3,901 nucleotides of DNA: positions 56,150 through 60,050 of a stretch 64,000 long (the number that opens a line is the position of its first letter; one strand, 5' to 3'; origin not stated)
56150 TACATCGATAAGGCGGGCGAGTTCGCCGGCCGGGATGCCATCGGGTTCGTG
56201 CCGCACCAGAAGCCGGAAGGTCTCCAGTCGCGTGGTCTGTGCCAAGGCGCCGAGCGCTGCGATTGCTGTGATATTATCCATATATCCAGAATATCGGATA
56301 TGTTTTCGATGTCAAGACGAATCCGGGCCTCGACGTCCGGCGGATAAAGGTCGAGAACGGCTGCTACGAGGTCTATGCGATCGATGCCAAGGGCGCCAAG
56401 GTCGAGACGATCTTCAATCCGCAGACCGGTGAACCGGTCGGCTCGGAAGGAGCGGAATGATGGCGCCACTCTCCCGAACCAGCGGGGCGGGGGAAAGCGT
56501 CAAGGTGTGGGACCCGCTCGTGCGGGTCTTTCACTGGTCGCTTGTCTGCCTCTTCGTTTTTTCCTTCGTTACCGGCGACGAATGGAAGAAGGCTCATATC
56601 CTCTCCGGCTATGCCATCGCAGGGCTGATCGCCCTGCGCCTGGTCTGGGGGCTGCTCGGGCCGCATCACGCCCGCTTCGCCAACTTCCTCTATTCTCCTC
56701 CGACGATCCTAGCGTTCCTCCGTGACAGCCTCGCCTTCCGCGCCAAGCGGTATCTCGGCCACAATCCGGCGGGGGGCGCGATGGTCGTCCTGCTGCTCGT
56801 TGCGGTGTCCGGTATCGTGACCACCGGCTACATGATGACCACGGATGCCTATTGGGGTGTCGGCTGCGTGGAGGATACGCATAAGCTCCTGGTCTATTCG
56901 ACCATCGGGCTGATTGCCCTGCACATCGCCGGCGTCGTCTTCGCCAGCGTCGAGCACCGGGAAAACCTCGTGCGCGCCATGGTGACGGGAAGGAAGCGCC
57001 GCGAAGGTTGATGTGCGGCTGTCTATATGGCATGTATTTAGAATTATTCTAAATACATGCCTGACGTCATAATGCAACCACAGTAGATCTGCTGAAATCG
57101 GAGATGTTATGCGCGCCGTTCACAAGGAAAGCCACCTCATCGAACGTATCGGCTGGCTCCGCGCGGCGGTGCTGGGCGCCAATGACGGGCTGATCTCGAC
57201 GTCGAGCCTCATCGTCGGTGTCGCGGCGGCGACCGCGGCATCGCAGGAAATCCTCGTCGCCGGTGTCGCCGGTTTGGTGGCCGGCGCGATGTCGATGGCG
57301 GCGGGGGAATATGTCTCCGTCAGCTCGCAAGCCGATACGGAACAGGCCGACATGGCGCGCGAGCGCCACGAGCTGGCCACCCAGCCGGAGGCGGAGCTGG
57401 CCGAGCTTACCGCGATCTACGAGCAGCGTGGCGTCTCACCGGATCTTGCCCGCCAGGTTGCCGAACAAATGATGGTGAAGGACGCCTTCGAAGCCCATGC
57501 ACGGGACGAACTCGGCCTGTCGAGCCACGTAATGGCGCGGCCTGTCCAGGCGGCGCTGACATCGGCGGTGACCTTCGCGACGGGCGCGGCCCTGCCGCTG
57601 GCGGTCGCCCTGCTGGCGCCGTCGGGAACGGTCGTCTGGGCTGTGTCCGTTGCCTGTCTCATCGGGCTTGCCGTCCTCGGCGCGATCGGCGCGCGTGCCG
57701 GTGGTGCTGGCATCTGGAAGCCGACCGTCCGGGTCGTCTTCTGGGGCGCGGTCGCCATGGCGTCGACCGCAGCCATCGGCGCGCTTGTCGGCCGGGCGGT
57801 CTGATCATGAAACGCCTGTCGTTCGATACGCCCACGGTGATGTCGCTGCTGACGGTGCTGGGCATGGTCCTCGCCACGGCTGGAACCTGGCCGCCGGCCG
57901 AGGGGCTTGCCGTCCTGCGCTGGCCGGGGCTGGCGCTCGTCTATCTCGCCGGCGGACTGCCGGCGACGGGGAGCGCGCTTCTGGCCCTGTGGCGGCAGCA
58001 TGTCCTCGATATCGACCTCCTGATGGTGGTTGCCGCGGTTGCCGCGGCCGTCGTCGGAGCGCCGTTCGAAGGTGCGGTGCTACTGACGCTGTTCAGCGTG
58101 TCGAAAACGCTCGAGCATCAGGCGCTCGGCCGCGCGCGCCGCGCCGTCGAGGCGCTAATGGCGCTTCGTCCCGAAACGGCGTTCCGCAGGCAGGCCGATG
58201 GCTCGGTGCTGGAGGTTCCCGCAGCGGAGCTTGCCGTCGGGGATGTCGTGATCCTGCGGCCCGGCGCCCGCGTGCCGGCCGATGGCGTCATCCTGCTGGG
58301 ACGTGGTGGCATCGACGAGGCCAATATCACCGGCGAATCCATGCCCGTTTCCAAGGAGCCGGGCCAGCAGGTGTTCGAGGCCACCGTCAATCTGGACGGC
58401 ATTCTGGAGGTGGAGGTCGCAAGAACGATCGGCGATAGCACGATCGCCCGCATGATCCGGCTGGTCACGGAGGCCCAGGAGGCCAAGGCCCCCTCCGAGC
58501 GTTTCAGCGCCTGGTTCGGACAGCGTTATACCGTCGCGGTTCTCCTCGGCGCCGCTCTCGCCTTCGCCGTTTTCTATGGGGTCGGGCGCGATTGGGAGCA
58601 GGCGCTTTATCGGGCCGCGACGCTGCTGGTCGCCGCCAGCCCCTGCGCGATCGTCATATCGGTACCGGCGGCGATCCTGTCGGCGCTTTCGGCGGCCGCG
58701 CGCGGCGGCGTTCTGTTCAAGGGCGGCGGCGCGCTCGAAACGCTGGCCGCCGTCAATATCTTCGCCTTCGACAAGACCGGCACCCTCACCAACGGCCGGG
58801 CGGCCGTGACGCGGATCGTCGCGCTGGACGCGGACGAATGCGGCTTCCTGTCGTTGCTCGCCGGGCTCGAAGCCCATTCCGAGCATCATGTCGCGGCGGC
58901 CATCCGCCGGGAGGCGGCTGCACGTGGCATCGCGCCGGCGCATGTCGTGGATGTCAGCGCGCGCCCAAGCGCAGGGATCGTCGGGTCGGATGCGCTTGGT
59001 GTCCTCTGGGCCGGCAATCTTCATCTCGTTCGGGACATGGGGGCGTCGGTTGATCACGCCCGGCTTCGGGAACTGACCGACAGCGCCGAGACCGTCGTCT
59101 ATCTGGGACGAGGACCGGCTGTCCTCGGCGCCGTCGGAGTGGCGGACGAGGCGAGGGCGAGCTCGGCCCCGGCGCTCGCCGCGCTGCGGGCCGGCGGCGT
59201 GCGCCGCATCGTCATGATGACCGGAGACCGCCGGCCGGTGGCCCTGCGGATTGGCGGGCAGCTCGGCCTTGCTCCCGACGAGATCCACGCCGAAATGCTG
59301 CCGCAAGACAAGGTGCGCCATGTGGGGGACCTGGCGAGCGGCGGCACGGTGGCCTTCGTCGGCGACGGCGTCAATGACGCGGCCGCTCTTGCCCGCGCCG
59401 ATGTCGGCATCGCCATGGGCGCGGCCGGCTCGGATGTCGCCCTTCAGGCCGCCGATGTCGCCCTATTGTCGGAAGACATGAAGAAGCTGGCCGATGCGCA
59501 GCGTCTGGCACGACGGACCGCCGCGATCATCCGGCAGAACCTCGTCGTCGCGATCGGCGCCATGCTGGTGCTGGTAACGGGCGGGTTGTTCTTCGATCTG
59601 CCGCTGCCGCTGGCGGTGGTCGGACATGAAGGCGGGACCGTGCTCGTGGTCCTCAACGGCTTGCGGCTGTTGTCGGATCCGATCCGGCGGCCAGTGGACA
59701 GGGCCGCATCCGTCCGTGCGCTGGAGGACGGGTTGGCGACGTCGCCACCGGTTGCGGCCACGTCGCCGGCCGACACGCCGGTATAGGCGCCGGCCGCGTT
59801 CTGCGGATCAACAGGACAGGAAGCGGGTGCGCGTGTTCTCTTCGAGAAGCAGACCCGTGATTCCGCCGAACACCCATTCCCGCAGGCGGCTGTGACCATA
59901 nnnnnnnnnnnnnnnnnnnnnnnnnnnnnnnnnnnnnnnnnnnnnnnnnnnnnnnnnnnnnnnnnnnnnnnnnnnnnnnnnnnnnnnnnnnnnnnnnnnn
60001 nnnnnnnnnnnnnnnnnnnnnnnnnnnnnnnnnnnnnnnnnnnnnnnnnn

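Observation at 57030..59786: Perfect 29-bp palindrome containing the Irr ICE-box consensus upstream of a VIT-transporter / SPC-type P1B-4 ATPase operon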

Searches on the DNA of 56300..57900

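Call 82: search_rna_families(source=window, start=56300, end=57900, threshold=evalue, max_evalue=1)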
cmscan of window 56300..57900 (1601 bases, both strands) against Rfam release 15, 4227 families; matches with E-value up to 1: 3.
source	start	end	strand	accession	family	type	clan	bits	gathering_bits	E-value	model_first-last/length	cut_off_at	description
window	57029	57061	-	RF00207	K10_TLS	Cis-reg;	-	22.1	43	0.15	1-48/48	no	K10 transport/localisation element (TLS)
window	57032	57058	-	RF00788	mir-287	Gene; miRNA;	-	22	80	0.096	24-50/73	no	mir-287 microRNA precursor family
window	57032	57058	+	RF00788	mir-287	Gene; miRNA;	-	20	80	0.37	24-50/73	no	mir-287 microRNA precursor family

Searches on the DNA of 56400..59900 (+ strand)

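Call 11: search_dna_similar(query=window:56400-59900:+, collection=plasmids, mode=near)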
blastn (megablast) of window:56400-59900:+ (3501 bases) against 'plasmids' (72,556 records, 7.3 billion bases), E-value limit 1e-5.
Records with a match: 29; places in all: 33; records where one place covers at least 80% of the query: 3.
Best place of each record, by identity: >=99% 2; 80-90% 2; 60-80% 25.
By first word of the organism name: Shinella 9; Paracoccus 3; Xanthomonas 3; Roseateles 1; Agrobacterium 1; Ensifer 1; Rhizobium 1; Bosea 1; Sinorhizobium 1; Sphingomonas 1; and 7 more.
By predicted mobility (MOB-suite, as given by PLSDB): non-mobilizable 19; conjugative 5; mobilizable 5.
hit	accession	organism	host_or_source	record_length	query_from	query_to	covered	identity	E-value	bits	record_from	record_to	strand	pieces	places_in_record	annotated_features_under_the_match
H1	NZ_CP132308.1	Shinella sumterensis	Homo sapiens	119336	1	3501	100%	100.0%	0e+0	6460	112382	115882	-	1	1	cation-translocating P-type ATPase | VIT family protein | cytochrome b/b6 domain-containing protein | universal stress protein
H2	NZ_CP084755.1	Roseateles sp. XES5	Xenopus laevis,bacterial culture,swab ...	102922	1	3501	100%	99.9%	0e+0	6444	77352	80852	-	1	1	cation-translocating P-type ATPase | VIT family protein | cytochrome b/b6 domain-containing protein | universal stress protein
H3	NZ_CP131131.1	Shinella zoogloeoides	isolate,Activated charcoal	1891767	1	3501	100%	89.5%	0e+0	4423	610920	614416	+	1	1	none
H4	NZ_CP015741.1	Shinella sp. HZN7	-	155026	710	3294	74%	79.7%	0e+0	1847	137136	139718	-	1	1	cation-translocating P-type ATPase | VIT family protein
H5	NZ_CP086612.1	Shinella zoogloeoides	-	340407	710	3294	74%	79.7%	0e+0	1847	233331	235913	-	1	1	cation-translocating P-type ATPase | VIT family protein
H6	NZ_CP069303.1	Shinella sp. PSBB067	monoisolate,Minnesota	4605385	710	3294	74%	79.7%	0e+0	1847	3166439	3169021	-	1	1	none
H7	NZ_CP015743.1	Shinella sp. HZN7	-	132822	710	3287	74%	79.7%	0e+0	1847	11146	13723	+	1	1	cation-translocating P-type ATPase | VIT family protein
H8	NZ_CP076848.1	Agrobacterium pusense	mixed culture,weathered tuff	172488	710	3287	74%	79.7%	0e+0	1847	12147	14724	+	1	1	cation-translocating P-type ATPase | VIT family protein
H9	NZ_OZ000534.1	Shinella sp. WSC3-e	-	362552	710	3287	74%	79.7%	0e+0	1847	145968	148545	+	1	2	cation-translocating P-type ATPase | VIT family protein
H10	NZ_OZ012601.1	Shinella sp. WSD5-1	-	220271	710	3287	74%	79.7%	0e+0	1847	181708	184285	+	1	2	cation-translocating P-type ATPase | VIT family protein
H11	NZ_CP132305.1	Shinella sumterensis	Homo sapiens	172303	710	3287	74%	79.7%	0e+0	1847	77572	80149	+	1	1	cation-translocating P-type ATPase | VIT family protein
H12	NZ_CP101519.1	Ensifer adhaerens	cell cuture,rhizosphere soil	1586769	752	3287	72%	79.8%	0e+0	1832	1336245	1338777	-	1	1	none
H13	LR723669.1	Rhizobium sp. Khangiran2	contaminated soil sample obtained from ...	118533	1520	3292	51%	77.6%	0e+0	1051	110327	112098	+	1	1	cadA: cadmium-translocating P-type ATPase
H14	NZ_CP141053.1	Paracoccus denitrificans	-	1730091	1525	3293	51%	77.8%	0e+0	1068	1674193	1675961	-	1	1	none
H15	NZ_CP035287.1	Paracoccus versutus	whole organism,soil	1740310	1606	3300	48%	72.5%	3e-137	497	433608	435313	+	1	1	none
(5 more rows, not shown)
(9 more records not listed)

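Call 12: get_annotated_region(hit=H1, flank=12000)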
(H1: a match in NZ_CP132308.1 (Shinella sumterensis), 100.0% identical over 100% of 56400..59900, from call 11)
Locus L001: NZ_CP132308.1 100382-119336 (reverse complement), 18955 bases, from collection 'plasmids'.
description: Shinella sumterensis strain 1760953 plasmid unnamed6, complete sequence
organism: Shinella sumterensis (NCBI taxid 1967501)
taxonomy: Bacteria; Pseudomonadota; Alphaproteobacteria; Hyphomicrobiales; Rhizobiaceae; Shinella; Shinella sumterensis
host: -; source: Homo sapiens; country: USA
typing (MOB-suite, as given by PLSDB): non-mobilizable; replicon rep_cluster_497
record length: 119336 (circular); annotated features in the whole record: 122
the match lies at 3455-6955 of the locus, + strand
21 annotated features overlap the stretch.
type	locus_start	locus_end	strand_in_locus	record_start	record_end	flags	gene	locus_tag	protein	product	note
CDS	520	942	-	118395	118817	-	arsC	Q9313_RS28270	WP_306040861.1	arsenate reductase (glutaredoxin)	-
CDS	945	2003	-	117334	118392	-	arsB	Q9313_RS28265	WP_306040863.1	ACR3 family arsenite efflux transporter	-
CDS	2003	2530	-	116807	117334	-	-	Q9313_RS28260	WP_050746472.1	arsenate reductase ArsC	-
CDS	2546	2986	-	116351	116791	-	arsN2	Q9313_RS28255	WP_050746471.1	arsenic resistance N-acetyltransferase ArsN2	-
CDS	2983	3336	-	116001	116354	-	-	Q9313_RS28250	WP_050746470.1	metalloregulator ArsR/SmtB family transcription factor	GO:0006355 - regulation of DNA-templated transcription [Evidence IEA]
CDS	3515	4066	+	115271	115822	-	-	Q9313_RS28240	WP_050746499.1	cytochrome b/b6 domain-containing protein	-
CDS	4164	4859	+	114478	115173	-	-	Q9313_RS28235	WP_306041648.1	VIT family protein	-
CDS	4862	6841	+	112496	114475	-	-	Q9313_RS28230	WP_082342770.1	cation-translocating P-type ATPase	-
CDS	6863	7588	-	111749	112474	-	-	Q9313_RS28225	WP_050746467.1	universal stress protein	-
CDS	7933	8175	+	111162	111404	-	-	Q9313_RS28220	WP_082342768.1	hypothetical protein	-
CDS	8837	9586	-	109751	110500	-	-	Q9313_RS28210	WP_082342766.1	sulfite exporter TauE/SafE family protein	GO:0006810 - transport [Evidence IEA]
CDS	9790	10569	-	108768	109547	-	-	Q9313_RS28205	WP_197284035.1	sulfite exporter TauE/SafE family protein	GO:0006810 - transport [Evidence IEA]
CDS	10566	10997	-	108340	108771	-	-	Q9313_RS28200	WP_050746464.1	YeeE/YedE family protein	-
CDS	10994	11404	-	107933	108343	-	-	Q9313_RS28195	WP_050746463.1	hypothetical protein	-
CDS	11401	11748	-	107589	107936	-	bigR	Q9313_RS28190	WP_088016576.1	sulfite-sensing transcriptional repressor BigR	-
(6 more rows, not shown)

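Call 13: get_annotated_region(hit=H3, flank=4000)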
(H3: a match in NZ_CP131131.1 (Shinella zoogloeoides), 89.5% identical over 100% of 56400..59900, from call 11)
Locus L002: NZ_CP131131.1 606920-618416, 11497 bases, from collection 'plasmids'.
description: Shinella zoogloeoides strain Teo12 plasmid p1_Teo12, complete sequence
organism: Shinella zoogloeoides (NCBI taxid 352475)
taxonomy: Bacteria; Pseudomonadota; Alphaproteobacteria; Hyphomicrobiales; Rhizobiaceae; Shinella; Shinella zoogloeoides
host: -; source: isolate,Activated charcoal; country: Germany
typing (MOB-suite, as given by PLSDB): non-mobilizable
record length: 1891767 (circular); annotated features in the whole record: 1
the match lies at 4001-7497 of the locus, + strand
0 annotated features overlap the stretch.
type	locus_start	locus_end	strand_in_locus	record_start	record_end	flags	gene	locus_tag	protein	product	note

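Call 14: get_annotated_region(hit=H4, flank=4000)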
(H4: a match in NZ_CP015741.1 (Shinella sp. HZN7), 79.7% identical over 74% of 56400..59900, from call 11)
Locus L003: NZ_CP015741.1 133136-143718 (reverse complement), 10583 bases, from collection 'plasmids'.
description: Shinella sp. HZN7 plasmid pShin-05, complete sequence
organism: Shinella sp. HZN7 (NCBI taxid 879274)
taxonomy: Bacteria; Pseudomonadota; Alphaproteobacteria; Hyphomicrobiales; Rhizobiaceae; Shinella; Shinella sp. HZN7
host: -; source: -; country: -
typing (MOB-suite, as given by PLSDB): conjugative; replicon rep_cluster_440; relaxase MOBQ; mating-pair formation MPF_T
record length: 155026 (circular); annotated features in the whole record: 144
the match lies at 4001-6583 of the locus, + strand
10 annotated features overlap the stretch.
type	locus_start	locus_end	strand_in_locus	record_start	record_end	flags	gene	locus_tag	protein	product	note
CDS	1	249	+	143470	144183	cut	-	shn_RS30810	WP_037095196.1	IS6 family transposase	-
CDS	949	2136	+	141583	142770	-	-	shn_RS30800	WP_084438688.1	IS110 family transposase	-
CDS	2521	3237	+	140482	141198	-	-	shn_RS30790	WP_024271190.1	ABC transporter ATP-binding protein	-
CDS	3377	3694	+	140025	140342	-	-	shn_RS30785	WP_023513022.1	PepSY domain-containing protein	-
CDS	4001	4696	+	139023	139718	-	-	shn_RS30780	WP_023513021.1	VIT family protein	-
CDS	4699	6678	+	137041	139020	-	-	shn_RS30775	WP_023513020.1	cation-translocating P-type ATPase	-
CDS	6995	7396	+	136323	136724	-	-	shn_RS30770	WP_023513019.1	hypothetical protein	-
CDS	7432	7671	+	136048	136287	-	-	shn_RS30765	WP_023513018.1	DUF465 domain-containing protein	-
CDS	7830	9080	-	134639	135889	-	-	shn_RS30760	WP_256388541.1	MgtC/SapB family protein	-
CDS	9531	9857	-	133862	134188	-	-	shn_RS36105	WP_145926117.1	hypothetical protein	-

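Call 15: get_annotated_region(hit=H8, flank=4000)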
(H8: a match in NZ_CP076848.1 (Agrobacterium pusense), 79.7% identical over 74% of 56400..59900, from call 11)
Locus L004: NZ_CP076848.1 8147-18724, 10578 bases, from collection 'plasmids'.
description: Agrobacterium pusense strain SX41 plasmid pA, complete sequence
organism: Agrobacterium pusense (NCBI taxid 648995)
taxonomy: Bacteria; Pseudomonadota; Alphaproteobacteria; Hyphomicrobiales; Rhizobiaceae; Agrobacterium; Agrobacterium pusense
host: -; source: mixed culture,weathered tuff; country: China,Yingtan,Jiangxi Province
typing (MOB-suite, as given by PLSDB): conjugative; replicon rep_cluster_287; relaxase MOBQ; mating-pair formation MPF_T
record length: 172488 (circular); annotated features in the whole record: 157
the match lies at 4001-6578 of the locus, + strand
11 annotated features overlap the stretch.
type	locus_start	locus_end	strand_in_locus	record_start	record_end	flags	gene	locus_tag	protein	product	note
CDS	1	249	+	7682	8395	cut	-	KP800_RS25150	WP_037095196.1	IS6 family transposase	-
CDS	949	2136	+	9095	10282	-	-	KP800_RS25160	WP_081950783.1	IS110 family transposase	-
CDS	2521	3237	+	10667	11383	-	-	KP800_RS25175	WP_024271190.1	ABC transporter ATP-binding protein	-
CDS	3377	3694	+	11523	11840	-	-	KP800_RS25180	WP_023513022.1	PepSY domain-containing protein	-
CDS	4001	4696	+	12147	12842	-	-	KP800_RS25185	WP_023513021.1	VIT family protein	-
CDS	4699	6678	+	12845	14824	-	-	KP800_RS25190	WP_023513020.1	cation-translocating P-type ATPase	-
CDS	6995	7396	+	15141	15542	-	-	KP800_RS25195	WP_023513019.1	hypothetical protein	-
CDS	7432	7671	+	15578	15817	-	-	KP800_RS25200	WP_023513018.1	DUF465 domain-containing protein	-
CDS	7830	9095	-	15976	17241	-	-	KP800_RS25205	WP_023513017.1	MgtC/SapB family protein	-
CDS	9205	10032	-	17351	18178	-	-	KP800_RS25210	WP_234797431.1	alcohol dehydrogenase catalytic domain-containing protein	-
CDS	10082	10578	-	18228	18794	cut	-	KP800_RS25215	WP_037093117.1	TetR/AcrR family transcriptional regulator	GO:0006355 - regulation of DNA-templated transcription [Evidence IEA]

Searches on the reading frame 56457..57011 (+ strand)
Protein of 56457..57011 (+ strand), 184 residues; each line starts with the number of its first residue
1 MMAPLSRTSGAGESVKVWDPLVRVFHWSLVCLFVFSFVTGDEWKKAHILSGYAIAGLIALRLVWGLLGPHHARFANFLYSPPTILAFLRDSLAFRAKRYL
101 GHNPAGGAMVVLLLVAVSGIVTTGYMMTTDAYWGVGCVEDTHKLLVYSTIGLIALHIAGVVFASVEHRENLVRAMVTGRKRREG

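Call 5: search_protein_families(library=pfam, proteins=[window:56457-57011:+])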
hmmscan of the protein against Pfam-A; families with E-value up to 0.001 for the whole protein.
window:56457-57011:+ (184 aa): 1 family
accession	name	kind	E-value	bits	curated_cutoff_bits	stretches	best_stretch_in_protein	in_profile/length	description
PF01292.26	Ni_hydr_CYTB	-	7.7e-21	75.1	30.1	1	17-178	1-179/179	Prokaryotic cytochrome b561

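Call 6: search_protein_families(library=ncbifam, proteins=[window:56457-57011:+], max_evalue=0.001)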
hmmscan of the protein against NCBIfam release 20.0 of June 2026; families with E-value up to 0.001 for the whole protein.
window:56457-57011:+ (184 aa): 1 family
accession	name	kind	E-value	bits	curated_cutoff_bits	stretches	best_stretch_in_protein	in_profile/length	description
TIGR02125.1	CytB-hydogenase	equivalog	5.9e-05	22.7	121.5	0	41-179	47-207/212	Ni/Fe-hydrogenase, b-type cytochrome subunit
